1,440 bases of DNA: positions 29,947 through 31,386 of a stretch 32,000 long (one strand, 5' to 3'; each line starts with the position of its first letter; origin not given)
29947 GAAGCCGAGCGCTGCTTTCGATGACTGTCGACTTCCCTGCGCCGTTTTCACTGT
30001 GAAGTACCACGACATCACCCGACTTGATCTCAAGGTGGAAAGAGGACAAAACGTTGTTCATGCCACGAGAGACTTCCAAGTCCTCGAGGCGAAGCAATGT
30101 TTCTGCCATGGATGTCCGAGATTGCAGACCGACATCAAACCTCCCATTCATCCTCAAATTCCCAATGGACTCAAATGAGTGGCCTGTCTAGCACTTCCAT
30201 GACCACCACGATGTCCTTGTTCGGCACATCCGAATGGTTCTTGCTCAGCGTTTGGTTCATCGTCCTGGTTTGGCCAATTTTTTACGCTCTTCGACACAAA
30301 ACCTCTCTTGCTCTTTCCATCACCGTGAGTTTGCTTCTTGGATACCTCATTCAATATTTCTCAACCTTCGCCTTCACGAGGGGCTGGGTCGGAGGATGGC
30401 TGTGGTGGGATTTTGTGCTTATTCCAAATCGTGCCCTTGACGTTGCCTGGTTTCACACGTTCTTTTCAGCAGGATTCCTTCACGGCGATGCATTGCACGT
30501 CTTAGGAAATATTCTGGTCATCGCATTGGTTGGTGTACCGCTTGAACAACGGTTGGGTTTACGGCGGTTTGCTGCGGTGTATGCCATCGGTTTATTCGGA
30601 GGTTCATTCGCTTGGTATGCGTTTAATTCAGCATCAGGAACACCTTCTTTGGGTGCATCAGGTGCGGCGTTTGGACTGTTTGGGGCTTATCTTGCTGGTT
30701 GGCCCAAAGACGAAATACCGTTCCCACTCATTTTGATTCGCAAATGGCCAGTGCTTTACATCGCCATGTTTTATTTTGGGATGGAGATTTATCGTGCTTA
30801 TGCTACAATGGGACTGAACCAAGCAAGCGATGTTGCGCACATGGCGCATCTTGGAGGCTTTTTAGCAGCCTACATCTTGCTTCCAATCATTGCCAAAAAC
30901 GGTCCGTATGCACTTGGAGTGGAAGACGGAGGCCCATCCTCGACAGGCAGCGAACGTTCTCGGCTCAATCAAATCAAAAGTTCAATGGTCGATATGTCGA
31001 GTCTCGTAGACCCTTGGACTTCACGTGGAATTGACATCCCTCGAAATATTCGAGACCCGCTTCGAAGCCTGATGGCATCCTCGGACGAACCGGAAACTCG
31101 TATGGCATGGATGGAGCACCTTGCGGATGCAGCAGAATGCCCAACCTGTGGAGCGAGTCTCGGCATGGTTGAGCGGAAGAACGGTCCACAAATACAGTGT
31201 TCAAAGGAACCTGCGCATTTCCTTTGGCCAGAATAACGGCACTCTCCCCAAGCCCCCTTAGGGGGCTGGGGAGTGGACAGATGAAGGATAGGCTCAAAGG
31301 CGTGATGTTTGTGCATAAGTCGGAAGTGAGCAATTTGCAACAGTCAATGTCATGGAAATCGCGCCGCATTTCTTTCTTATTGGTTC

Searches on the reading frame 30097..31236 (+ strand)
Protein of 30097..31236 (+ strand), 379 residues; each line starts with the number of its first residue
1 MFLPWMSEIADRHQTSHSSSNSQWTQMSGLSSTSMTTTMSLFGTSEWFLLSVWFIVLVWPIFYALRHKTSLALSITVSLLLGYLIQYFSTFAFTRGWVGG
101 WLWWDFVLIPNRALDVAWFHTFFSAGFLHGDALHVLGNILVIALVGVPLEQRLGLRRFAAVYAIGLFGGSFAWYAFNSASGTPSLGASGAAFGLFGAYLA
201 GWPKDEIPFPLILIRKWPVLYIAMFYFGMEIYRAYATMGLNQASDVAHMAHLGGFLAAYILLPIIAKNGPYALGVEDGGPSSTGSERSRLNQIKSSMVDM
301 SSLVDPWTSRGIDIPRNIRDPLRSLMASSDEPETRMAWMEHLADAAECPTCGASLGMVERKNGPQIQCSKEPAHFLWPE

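Call 80: search_protein_families(library=pfam, proteins=[window:30097-31236:+], max_evalue=0.001)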
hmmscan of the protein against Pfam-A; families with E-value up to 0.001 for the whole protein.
window:30097-31236:+ (379 aa): 1 family
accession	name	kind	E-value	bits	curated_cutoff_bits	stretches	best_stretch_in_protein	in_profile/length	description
PF01694.28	Rhomboid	-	1e-23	84.6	22.6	1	120-266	5-141/143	Rhomboid domain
